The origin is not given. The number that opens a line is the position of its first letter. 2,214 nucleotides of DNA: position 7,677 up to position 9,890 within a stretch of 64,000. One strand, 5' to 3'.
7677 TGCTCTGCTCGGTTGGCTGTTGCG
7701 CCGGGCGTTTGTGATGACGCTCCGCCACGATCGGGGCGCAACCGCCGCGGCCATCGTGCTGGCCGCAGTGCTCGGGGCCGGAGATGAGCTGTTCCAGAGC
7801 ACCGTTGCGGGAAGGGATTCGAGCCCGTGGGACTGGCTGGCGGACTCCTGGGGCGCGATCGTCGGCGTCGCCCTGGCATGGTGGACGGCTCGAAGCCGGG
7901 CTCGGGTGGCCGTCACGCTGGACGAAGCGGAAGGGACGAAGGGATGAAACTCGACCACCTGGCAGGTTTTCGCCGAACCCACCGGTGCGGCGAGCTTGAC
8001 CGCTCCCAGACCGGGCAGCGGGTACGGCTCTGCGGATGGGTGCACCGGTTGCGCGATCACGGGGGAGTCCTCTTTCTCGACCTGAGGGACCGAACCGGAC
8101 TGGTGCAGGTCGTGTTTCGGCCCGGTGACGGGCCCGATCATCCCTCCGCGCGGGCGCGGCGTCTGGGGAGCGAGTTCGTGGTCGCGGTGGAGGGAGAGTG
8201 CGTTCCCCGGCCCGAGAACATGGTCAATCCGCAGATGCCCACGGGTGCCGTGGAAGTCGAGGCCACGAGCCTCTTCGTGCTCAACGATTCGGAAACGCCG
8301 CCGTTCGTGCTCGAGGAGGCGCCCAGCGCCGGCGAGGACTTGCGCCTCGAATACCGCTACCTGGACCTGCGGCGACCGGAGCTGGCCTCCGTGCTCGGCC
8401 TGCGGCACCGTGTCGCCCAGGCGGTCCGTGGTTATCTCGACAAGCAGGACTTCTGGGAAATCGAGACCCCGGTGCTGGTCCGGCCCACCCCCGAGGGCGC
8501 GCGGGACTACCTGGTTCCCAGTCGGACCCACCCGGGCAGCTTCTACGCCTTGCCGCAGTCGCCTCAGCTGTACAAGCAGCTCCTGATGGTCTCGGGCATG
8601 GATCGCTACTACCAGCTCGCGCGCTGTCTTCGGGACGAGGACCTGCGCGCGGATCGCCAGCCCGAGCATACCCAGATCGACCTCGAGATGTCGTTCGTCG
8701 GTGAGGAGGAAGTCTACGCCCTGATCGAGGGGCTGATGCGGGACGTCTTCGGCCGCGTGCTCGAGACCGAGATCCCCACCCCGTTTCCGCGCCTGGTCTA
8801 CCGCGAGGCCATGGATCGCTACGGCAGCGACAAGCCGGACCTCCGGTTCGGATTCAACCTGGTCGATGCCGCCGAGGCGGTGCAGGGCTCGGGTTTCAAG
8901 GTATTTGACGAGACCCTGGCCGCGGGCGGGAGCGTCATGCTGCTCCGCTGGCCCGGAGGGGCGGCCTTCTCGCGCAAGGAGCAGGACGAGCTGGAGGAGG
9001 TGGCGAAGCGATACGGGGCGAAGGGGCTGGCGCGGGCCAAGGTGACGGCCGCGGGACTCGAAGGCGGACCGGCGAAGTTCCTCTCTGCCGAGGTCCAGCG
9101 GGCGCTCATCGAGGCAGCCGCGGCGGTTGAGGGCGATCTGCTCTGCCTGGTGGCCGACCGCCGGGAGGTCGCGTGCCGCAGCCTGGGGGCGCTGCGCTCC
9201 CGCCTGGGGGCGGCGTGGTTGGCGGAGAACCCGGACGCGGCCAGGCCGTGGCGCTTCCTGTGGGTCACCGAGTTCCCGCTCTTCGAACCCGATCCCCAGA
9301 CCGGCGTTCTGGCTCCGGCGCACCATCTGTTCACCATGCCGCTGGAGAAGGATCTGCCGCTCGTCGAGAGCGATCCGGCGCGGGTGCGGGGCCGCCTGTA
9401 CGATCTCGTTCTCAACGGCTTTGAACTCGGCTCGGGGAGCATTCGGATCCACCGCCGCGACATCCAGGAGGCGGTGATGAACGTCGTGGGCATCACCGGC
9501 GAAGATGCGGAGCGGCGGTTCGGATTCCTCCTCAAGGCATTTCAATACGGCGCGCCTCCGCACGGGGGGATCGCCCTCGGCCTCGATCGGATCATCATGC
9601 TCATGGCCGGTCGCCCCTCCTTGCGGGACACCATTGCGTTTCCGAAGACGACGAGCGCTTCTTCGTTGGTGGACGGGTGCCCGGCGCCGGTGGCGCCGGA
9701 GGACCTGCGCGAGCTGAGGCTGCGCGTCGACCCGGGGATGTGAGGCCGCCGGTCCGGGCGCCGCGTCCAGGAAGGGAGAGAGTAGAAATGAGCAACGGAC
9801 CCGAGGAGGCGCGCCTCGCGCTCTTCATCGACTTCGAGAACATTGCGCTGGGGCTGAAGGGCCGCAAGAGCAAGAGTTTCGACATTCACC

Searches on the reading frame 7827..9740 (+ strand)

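Call 49: search_protein_families(library=ncbifam, proteins=[window:7827-9740:+], max_evalue=0.00001)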
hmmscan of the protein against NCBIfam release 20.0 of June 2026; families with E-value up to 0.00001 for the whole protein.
window:7827-9740:+ (638 aa): 15 families
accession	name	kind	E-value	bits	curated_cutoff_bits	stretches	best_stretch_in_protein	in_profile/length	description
NF001750.0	PRK00476.1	equivalog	2.8e-234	778.9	443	1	49-635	4-587/590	aspartate--tRNA ligase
TIGR00459.1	aspS_bact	equivalog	3.3e-213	709.3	373.85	1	48-633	1-582/586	aspartate--tRNA ligase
NF009460.0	PRK12820.1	equivalog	1.2e-172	575.7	1379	1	43-632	15-615/723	bifunctional aspartyl-tRNA synthetase/aspartyl/glutamyl-tRNA amidotransferase subunit C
NF003483.0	PRK05159.1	equivalog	7.2e-69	232.7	353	2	50-357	4-317/438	aspartate--tRNA(Asn) ligase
TIGR00458.1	aspS_nondisc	equivalog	5.9e-65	219.9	368.4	2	55-352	4-307/428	aspartate--tRNA(Asn) ligase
NF001756.1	PRK00484.1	subfamily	2.8e-35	121.9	468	2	58-315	46-294/488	lysine--tRNA ligase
NF003037.0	PRK03932.1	equivalog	1.6e-34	119.6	414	2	59-314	12-265/451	asparagine--tRNA ligase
NF002821.0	PRK02983.1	equivalog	1.9e-34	118.9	742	2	47-287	643-875/1102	bifunctional lysylphosphatidylglycerol synthetase/lysine--tRNA ligase LysX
TIGR00457.1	asnS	equivalog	4.3e-34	118.1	342.6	2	59-314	12-267/455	asparagine--tRNA ligase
TIGR00499.1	lysS_bact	equivalog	1.9e-30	106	427.6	2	58-354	48-323/496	lysine--tRNA ligase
NF009101.0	PRK12445.1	subfamily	1.4e-19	70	1026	1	170-334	163-338/505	lysine--tRNA ligase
NF005052.0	PRK06462.1-1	equivalog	6.6e-17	61.6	368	1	175-314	34-176/353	asparagine synthetase A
TIGR00462.1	genX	equivalog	7.4e-17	61.8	286.9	1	192-337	3-147/304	EF-P lysine aminoacylase EpmA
NF006828.0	PRK09350.1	equivalog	3.4e-11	43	264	1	567-607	282-322/325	elongation factor P--(R)-beta-lysine ligase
NF005054.0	PRK06462.1-4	equivalog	9.3e-08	31.5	309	1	176-336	11-193/318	asparagine synthetase A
